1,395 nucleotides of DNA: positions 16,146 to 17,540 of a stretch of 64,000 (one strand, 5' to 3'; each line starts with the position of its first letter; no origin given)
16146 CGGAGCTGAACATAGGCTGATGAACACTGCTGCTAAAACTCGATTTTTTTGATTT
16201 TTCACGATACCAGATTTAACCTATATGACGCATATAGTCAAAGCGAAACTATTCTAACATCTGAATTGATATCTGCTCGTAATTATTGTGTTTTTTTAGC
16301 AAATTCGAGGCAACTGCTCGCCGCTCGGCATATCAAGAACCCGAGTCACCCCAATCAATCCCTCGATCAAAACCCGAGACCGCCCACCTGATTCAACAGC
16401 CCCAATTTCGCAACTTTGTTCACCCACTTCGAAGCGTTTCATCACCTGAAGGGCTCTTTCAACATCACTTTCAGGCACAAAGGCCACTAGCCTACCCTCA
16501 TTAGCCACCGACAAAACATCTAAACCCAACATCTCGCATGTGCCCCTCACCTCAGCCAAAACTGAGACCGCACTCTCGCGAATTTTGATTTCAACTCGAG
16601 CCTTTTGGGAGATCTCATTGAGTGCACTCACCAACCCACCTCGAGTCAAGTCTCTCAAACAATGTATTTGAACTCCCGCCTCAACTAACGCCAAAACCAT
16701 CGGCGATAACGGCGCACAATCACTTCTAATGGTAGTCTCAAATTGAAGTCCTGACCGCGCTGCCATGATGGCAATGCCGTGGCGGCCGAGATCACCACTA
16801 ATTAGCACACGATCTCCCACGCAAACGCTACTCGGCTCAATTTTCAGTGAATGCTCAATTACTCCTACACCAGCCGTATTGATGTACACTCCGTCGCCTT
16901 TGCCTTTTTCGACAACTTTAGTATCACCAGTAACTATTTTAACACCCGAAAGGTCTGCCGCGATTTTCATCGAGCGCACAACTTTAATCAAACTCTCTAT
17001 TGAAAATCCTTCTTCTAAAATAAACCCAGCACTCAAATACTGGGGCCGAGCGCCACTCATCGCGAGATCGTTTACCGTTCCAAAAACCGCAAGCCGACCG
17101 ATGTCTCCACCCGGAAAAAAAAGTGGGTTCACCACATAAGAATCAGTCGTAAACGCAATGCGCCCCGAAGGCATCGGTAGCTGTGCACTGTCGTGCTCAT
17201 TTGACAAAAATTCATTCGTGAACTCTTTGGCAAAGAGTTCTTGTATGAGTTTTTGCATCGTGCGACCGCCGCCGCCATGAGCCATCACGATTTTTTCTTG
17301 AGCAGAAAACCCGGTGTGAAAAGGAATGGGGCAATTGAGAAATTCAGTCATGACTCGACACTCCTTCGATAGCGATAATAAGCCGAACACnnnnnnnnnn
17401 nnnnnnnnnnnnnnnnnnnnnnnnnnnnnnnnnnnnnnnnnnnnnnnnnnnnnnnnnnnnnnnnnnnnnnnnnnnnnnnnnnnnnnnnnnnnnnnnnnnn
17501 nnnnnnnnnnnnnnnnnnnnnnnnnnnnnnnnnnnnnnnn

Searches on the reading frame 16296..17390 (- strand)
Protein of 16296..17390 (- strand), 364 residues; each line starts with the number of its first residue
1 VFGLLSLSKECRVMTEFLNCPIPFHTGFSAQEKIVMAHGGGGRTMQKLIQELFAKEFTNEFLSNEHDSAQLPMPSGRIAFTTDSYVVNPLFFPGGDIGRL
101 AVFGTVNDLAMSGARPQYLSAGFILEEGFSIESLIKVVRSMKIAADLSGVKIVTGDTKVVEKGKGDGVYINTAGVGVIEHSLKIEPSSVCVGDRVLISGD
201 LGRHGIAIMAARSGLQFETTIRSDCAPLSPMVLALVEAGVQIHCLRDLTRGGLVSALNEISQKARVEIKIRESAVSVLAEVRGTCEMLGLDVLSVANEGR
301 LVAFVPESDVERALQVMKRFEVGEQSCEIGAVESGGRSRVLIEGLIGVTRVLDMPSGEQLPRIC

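Call 61: search_protein_families(library=pfam, proteins=[window:16296-17390:-], max_evalue=0.00001)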
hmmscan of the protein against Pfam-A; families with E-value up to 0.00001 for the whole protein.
window:16296-17390:- (364 aa): 2 families
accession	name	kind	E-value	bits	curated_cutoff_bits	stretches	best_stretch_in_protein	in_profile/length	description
PF02769.27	AIRS_C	-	1.2e-24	87.7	23.1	1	191-341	2-154/156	AIR synthase related protein, C-terminal domain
PF00586.29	AIRS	-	7.2e-20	71.9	24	1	68-178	4-112/112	AIR synthase related protein, N-terminal domain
